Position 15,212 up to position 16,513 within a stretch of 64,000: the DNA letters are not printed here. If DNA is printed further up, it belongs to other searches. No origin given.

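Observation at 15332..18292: KAS-III-like gene translationally coupled to phaC: possible NphT7-type acetoacetyl-CoA synthase replacing PhaA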

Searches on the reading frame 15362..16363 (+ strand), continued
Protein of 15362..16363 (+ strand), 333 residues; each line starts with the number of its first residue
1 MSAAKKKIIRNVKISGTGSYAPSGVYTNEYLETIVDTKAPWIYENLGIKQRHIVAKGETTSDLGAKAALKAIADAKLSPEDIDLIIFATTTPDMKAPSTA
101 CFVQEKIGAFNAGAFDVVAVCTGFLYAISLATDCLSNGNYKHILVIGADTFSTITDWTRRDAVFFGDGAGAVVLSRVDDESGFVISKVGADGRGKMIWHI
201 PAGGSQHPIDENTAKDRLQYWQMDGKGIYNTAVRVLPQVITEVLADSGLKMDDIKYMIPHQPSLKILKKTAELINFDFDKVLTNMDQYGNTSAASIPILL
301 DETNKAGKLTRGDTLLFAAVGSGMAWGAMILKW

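Call 11: list_cluster_members(proteins=[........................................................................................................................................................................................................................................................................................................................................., window:15362-16363:+])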
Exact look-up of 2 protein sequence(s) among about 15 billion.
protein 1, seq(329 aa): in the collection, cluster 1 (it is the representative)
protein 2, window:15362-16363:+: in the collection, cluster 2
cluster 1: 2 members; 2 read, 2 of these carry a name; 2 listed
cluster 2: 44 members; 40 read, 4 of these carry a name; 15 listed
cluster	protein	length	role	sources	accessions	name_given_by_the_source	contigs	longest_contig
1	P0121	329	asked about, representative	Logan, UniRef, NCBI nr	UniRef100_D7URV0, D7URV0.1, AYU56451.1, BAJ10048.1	Acetoacetyl CoA synthase NphT7 n=1 Tax=Streptomyces sp. (strain CL190) TaxID=93372 ... | RecName: Full=Acetoacetyl CoA synthase NphT7 [Streptomyces sp. CL190]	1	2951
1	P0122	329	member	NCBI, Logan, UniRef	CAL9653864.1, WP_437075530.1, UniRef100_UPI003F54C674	3-oxoacyl-ACP synthase III family protein [Streptomyces sp. enrichment culture] | 3-oxoacyl-ACP synthase III family protein n=1 Tax=Streptomyces sp. enrichment culture ...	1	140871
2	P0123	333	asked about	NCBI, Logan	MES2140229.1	MAG: beta-ketoacyl-ACP synthase III [Bacteroidota bacterium]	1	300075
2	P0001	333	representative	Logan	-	-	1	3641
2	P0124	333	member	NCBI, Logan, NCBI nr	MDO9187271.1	MAG: beta-ketoacyl-ACP synthase III [Bacteroidia bacterium] | beta-ketoacyl-ACP synthase III [Bacteroidia bacterium]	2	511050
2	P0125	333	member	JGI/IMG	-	3-oxoacyl-[acyl-carrier-protein] synthase-3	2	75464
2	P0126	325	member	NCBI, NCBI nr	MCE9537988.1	MAG: ketoacyl-ACP synthase III [Bacteroidetes bacterium] | ketoacyl-ACP synthase III [Bacteroidota bacterium]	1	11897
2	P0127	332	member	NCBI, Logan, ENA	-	-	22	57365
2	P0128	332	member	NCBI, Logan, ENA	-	-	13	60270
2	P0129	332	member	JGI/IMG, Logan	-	-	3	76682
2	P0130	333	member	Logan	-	-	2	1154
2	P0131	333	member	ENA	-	-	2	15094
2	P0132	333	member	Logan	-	-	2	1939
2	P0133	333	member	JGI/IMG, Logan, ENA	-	-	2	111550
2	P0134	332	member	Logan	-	-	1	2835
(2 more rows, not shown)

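Call 12: find_related_loci(query=window:15362-16363:+, collection=genome_contigs, flank=6000)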
Query window:15362-16363:+ (333 aa) in genome_contigs; peptide patterns used: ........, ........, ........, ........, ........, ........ (x = any residue, [..] = any of these).
103 stretches matched a pattern; 70 encode a relative of the query (tblastn E <= 1e-3); 69 distinct loci.
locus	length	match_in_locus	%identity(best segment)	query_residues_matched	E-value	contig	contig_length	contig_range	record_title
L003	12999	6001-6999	99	1-333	0e+0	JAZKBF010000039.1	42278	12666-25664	MAG: Bacteroidota bacterium isolate ADI_H3L2_1_122_18_3-bin067_1 ADIH3L21_B067_1_000000000036, whole genome shotgun sequ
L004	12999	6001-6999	97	1-333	0e+0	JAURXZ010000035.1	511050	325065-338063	MAG: Bacteroidia bacterium isolate E10_metabat.bin.7 E10_k141_134168, whole genome shotgun sequence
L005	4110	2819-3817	97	1-333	0e+0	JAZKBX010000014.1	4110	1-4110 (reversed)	MAG: Bacteroidota bacterium isolate ADI_H3L2_122-bin010_1 ADIH3L2_B010_1_000000000014, whole genome shotgun sequence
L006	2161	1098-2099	93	1-333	0e+0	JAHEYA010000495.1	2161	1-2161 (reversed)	MAG: Bacteroidetes bacterium isolate nzgw117 NODE_333682_length_2162_cov_3.179324, whole genome shotgun sequence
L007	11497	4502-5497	90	1-333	0e+0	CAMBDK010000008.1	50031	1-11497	MAG: Chitinophaga pinensis isolate MsH-01oct19-86 genome assembly, contig: MsH-01oct19-C1011, whole genome shotgun seque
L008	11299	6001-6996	85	2-333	0e+0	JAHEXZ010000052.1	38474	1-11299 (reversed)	MAG: Bacteroidetes bacterium isolate nzgw116 NODE_698_length_38475_cov_5.970512, whole genome shotgun sequence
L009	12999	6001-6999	84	1-333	0e+0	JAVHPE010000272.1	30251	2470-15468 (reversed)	MAG: Bacteroidia bacterium isolate WB02no2_35_113 NODE_761_length_30251_cov_75.811035, whole genome shotgun sequence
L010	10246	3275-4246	56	7-332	2e-120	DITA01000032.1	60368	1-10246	MAG TPA_asm: Flavobacteriales bacterium UBA6196 UBA6196_contig_468, whole genome shotgun sequence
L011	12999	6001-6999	82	1-333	0e+0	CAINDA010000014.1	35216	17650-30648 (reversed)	MAG: uncultured Bacteroidetes bacterium isolate Kiruna_bin-09443 genome assembly, contig: bin-09443:14/72, whole genome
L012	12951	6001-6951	56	14-332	5e-118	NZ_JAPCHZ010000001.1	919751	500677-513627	Kaistella yananensis strain BT6-1-3 BT6.1.3_ctg001, whole genome shotgun sequence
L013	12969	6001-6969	56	8-332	9e-118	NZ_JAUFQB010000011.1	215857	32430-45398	Kaistella yonginensis strain CECT 7547 soapdenovo_K_105_11, whole genome shotgun sequence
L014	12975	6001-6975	57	7-333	3e-116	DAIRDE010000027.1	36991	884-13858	MAG TPA_asm: Nonlabens sp. isolate CTOTU7307 NODE_1128_length_36991_cov_48.591347, whole genome shotgun sequence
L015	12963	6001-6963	55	11-333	6e-116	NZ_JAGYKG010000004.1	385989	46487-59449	MAG: Nonlabens sp. isolate M30B61 4, whole genome shotgun sequence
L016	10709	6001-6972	54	8-333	5e-115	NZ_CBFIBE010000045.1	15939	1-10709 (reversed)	MAG: Nonlabens sp. isolate Co_bin_462_indstr Co_bin_462_indstr_c45, whole genome shotgun sequence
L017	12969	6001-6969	54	9-333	9e-115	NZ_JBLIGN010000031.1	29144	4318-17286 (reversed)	MAG: Nonlabens sp. isolate 3300049783_147 Ga0491198_0001535, whole genome shotgun sequence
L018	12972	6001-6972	53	8-333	4e-114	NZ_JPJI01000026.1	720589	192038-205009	Nonlabens ulvanivorans strain PLR contig_68, whole genome shotgun sequence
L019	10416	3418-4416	97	1-333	0e+0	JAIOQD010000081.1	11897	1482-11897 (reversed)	MAG: Bacteroidetes bacterium isolate LakeFargette_0920_ALND_MAG_35_6 LacPavin_0920_ALND_scaffold_72883, whole genome sho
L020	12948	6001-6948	49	14-332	9e-95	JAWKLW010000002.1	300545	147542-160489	MAG: Saprospiraceae bacterium isolate ABC1.120 ABC1.120.fa-2, whole genome shotgun sequence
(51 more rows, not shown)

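Call 20: search_solved_structures(query=P0121, max_evalue=1e-30, show_alignments=0)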
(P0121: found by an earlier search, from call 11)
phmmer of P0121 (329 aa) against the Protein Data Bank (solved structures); distinct sequences matched with E-value up to 1e-30: 40.
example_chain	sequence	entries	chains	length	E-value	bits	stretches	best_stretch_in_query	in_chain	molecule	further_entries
4ryb_A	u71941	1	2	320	7.8e-65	222.8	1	7-328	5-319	3-oxoacyl-[acyl-carrier-protein] synthase 3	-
9j6e_A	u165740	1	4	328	6.9e-60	206.5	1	6-322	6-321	3-oxopimeloyl-[acyl-carrier-protein] synthase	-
6kue_A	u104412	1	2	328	2.6e-59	204.6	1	6-322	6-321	3-oxoacyl-[acyl-carrier-protein] synthase III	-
4dfe_A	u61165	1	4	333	3.1e-59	204.3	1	4-325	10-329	3-oxoacyl-[acyl-carrier-protein] synthase 3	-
9w96_A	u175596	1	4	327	3.6e-58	200.9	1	7-322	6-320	3-oxopimeloyl-[acyl-carrier-protein] synthase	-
8vd9_A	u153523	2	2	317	1.5e-57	198.8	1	7-329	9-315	Beta-ketoacyl-[acyl-carrier-protein] synthase III 1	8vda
1zow_A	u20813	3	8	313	6.5e-57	196.7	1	8-329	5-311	3-oxoacyl-[acyl-carrier-protein] synthase III | 3-oxoacyl-[acyl-carrier-protein] synthase 3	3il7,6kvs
2ebd_A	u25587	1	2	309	2.5e-56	194.8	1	7-326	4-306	3-oxoacyl-[acyl-carrier-protein] synthase 3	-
3il9_A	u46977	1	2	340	9e-56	193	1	6-327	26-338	3-oxoacyl-[acyl-carrier-protein] synthase 3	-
9ka2_A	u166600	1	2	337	1e-55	192.8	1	6-327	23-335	Beta-ketoacyl-[acyl-carrier-protein] synthase III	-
1hn9_A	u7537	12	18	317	1.1e-55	192.8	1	7-327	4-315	BETA-KETOACYL-ACYL CARRIER PROTEIN SYNTHASE III | 3-oxoacyl-[acyl-carrier-protein] synthase III | 3-oxoacyl-[acyl-carrier-protein] synthase 3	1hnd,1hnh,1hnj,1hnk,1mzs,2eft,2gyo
6x7r_A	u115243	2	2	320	1.1e-55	192.6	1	7-327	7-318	3-oxoacyl-[acyl-carrier-protein] synthase 3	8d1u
1ebl_A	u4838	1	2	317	3.4e-55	191.1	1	7-327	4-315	BETA-KETOACYL-ACP SYNTHASE III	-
5bqs_A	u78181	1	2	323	1.2e-54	189.2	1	11-321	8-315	3-oxoacyl-[acyl-carrier-protein] synthase 3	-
9ka5_A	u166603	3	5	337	5.9e-54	187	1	6-327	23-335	Beta-ketoacyl-[acyl-carrier-protein] synthase III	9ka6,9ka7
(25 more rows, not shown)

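Call 21: search_protein_families(library=ncbifam, proteins=[P0121, P0016, P0087, P0022], max_evalue=1e-30)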
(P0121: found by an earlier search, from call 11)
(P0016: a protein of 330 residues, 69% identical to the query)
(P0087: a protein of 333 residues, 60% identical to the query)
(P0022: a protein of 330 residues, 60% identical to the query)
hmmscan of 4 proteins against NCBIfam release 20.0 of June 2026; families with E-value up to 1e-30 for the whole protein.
P0121 (329 aa): 7 families
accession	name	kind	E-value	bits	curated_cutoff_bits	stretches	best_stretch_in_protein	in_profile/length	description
NF006829.0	PRK09352.1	subfamily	6.7e-96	321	249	1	5-329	4-321/322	beta-ketoacyl-ACP synthase 3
TIGR00747.1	fabH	subfamily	4.5e-86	288.9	292.1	1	6-329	3-322/322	beta-ketoacyl-ACP synthase III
NF004623.0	PRK05963.1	equivalog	2.3e-81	273.6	437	1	5-327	5-326/328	beta-ketoacyl-ACP synthase III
NF005541.0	PRK07204.1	equivalog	2.1e-48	165.4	402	1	6-328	5-328/329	beta-ketoacyl-ACP synthase III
NF005308.0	PRK06840.1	equivalog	1.5e-35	122.8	315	1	6-329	5-335/339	3-oxoacyl-ACP synthase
NF005703.0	PRK07515.1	equivalog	6.2e-32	110.9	304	0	50-326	92-369/373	beta-ketoacyl-ACP synthase III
NF006720.0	PRK09258.1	equivalog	4.2e-31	108.5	285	0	33-141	40-150/338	3-oxoacyl-ACP synthase III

P0016 (330 aa): 8 families
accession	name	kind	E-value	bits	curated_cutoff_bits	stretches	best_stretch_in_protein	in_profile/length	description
NF006829.0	PRK09352.1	subfamily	2.5e-112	375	249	1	6-329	3-321/322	beta-ketoacyl-ACP synthase 3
TIGR00747.1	fabH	subfamily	8.5e-100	333.9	292.1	1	7-329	2-322/322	beta-ketoacyl-ACP synthase III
NF004623.0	PRK05963.1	equivalog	1.6e-78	264.3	437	1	6-328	4-327/328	beta-ketoacyl-ACP synthase III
NF005541.0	PRK07204.1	equivalog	3.4e-59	200.9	402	1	6-327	3-327/329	beta-ketoacyl-ACP synthase III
NF005308.0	PRK06840.1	equivalog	2.6e-48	164.8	315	1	6-329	3-335/339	3-oxoacyl-ACP synthase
NF009519.0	PRK12880.1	equivalog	1.2e-36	126.8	436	1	6-326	6-335/353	beta-ketoacyl-ACP synthase III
NF006720.0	PRK09258.1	equivalog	1.5e-33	116.6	285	0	38-151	43-157/338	3-oxoacyl-ACP synthase III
NF005703.0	PRK07515.1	equivalog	4e-31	108.2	304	0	48-327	88-370/373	beta-ketoacyl-ACP synthase III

P0087 (333 aa): 8 families
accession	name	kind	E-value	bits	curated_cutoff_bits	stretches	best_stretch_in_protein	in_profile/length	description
NF006829.0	PRK09352.1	subfamily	5.8e-114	380.4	249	1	6-329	3-321/322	beta-ketoacyl-ACP synthase 3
TIGR00747.1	fabH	subfamily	3.6e-105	351.6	292.1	1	7-329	2-322/322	beta-ketoacyl-ACP synthase III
NF004623.0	PRK05963.1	equivalog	4e-73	246.5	437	1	6-328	4-327/328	beta-ketoacyl-ACP synthase III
NF005541.0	PRK07204.1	equivalog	2.4e-54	184.9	402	1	6-327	3-327/329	beta-ketoacyl-ACP synthase III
NF005308.0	PRK06840.1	equivalog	1.4e-49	169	315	1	7-331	4-337/339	3-oxoacyl-ACP synthase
NF009519.0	PRK12880.1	equivalog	1e-35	123.7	436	1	4-329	4-338/353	beta-ketoacyl-ACP synthase III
NF005703.0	PRK07515.1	equivalog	9.1e-33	113.6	304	1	55-328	95-371/373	beta-ketoacyl-ACP synthase III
NF006720.0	PRK09258.1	equivalog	9.1e-32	110.7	285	0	42-152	47-158/338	3-oxoacyl-ACP synthase III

P0022 (330 aa): 8 families
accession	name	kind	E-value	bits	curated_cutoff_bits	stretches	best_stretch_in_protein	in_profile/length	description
NF006829.0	PRK09352.1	subfamily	2.4e-112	375.1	249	1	7-329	4-321/322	beta-ketoacyl-ACP synthase 3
TIGR00747.1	fabH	subfamily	1.6e-101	339.6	292.1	1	7-329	2-322/322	beta-ketoacyl-ACP synthase III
NF004623.0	PRK05963.1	equivalog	6.5e-71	239.3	437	1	5-329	3-328/328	beta-ketoacyl-ACP synthase III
NF005541.0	PRK07204.1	equivalog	6.5e-60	203.2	402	1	6-326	3-326/329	beta-ketoacyl-ACP synthase III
NF005308.0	PRK06840.1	equivalog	9.6e-51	172.8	315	1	7-329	4-335/339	3-oxoacyl-ACP synthase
NF009519.0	PRK12880.1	equivalog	2.1e-38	132.5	436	1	6-328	6-337/353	beta-ketoacyl-ACP synthase III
NF006720.0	PRK09258.1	equivalog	1.5e-34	119.8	285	0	42-152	47-158/338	3-oxoacyl-ACP synthase III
NF005703.0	PRK07515.1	equivalog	6.6e-32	110.8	304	1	56-328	96-371/373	beta-ketoacyl-ACP synthase III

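Call 23: find_encoding_contigs(protein=P0077, flank=8000, max_places=2)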
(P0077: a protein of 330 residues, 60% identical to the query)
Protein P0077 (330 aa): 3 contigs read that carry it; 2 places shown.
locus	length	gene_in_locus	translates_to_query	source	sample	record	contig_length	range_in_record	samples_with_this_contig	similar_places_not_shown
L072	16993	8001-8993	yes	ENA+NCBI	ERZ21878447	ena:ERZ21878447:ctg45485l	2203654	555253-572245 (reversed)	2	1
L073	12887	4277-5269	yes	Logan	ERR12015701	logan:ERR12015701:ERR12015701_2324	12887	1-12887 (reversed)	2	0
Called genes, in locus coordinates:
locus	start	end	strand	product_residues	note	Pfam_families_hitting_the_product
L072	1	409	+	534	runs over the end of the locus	PF01943:Polysacc_synt, PF13440:Polysacc_synt_3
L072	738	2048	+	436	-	PF03721:UDPG_MGDP_dh_N, PF00984:UDPG_MGDP_dh, PF03720:UDPG_MGDP_dh_C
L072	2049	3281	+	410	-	PF00534:Glycos_transf_1, PF13692:Glyco_trans_1_4, PF13524:Glyco_trans_1_2 (weak)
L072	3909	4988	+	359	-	PF08443:RimK (faint)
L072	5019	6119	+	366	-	PF13439:Glyco_transf_4, PF00534:Glycos_transf_1, PF13692:Glyco_trans_1_4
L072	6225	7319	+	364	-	PF04007:DUF354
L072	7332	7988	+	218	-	PF02585:PIG-L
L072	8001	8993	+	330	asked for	PF00108:Thiolase_N (faint), PF08545:ACP_syn_III, PF08541:ACP_syn_III_C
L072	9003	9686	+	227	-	PF00106:adh_short, PF13561:adh_short_C2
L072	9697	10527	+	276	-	PF25247:LbH_GLGC (faint), PF00132:Hexapep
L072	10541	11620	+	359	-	PF02350:Epimerase_2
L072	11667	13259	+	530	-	PF02397:Bac_transf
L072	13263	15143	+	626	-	-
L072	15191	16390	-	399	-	PF00871:Acetate_kinase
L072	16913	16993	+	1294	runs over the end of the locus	PF08126:Propeptide_C25, PF01364:Peptidase_C25, PF13860:FlgD_ig (weak)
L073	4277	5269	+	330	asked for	PF00108:Thiolase_N (faint), PF08545:ACP_syn_III, PF08541:ACP_syn_III_C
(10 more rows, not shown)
